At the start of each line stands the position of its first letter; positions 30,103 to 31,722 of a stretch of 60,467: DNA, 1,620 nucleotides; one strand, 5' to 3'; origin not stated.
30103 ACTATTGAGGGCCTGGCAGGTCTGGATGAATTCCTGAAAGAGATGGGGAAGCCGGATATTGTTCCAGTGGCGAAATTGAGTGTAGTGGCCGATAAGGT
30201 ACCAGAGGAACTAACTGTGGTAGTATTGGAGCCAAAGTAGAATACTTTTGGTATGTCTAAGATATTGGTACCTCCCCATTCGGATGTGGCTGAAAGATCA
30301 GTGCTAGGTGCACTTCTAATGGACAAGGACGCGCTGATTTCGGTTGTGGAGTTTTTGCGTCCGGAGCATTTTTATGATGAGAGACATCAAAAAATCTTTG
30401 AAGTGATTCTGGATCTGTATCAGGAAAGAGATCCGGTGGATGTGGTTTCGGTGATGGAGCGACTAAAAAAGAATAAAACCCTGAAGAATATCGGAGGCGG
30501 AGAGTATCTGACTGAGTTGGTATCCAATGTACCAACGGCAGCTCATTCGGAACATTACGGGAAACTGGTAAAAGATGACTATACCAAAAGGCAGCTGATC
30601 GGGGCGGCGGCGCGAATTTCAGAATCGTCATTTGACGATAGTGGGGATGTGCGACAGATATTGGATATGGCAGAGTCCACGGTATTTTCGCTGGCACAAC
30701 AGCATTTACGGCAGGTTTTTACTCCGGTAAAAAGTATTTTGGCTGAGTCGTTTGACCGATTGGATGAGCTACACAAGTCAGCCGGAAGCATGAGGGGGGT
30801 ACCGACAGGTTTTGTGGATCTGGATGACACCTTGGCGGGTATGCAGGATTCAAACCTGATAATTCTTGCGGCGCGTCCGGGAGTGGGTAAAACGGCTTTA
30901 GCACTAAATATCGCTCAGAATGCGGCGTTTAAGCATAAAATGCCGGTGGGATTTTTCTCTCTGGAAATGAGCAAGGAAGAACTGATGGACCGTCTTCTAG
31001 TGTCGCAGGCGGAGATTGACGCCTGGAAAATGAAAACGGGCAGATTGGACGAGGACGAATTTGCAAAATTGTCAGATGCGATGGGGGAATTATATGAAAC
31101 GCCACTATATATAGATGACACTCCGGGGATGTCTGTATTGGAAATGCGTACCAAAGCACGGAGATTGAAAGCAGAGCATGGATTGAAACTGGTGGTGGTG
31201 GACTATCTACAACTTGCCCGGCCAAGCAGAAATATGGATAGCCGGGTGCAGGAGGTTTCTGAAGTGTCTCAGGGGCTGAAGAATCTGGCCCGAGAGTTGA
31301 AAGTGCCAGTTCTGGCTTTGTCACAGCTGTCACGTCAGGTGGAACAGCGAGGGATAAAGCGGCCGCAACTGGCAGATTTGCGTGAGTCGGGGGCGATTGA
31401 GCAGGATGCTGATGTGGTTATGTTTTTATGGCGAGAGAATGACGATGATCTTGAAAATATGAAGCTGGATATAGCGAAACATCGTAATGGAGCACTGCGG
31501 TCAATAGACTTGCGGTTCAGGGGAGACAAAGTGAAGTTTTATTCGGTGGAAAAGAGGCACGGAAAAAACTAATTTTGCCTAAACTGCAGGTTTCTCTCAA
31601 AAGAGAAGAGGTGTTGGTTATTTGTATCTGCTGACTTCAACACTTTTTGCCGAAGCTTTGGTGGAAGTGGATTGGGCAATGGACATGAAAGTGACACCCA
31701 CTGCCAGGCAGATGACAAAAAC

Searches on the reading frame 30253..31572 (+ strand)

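Call 66: search_protein_families(library=pfam, proteins=[window:30253-31572:+], max_evalue=0.00001)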
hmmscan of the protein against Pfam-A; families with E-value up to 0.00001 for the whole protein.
window:30253-31572:+ (439 aa): 3 families
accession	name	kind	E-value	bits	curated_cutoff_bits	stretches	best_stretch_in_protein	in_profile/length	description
PF03796.21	DnaB_C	-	3.5e-101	338.3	27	1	182-430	1-254/255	DnaB-like helicase C terminal domain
PF00772.26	DnaB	-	5.5e-35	120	23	1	7-108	2-103/103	DnaB-like helicase N terminal domain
PF13481.12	AAA_25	-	7.1e-14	52.3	27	1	197-359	29-190/195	AAA domain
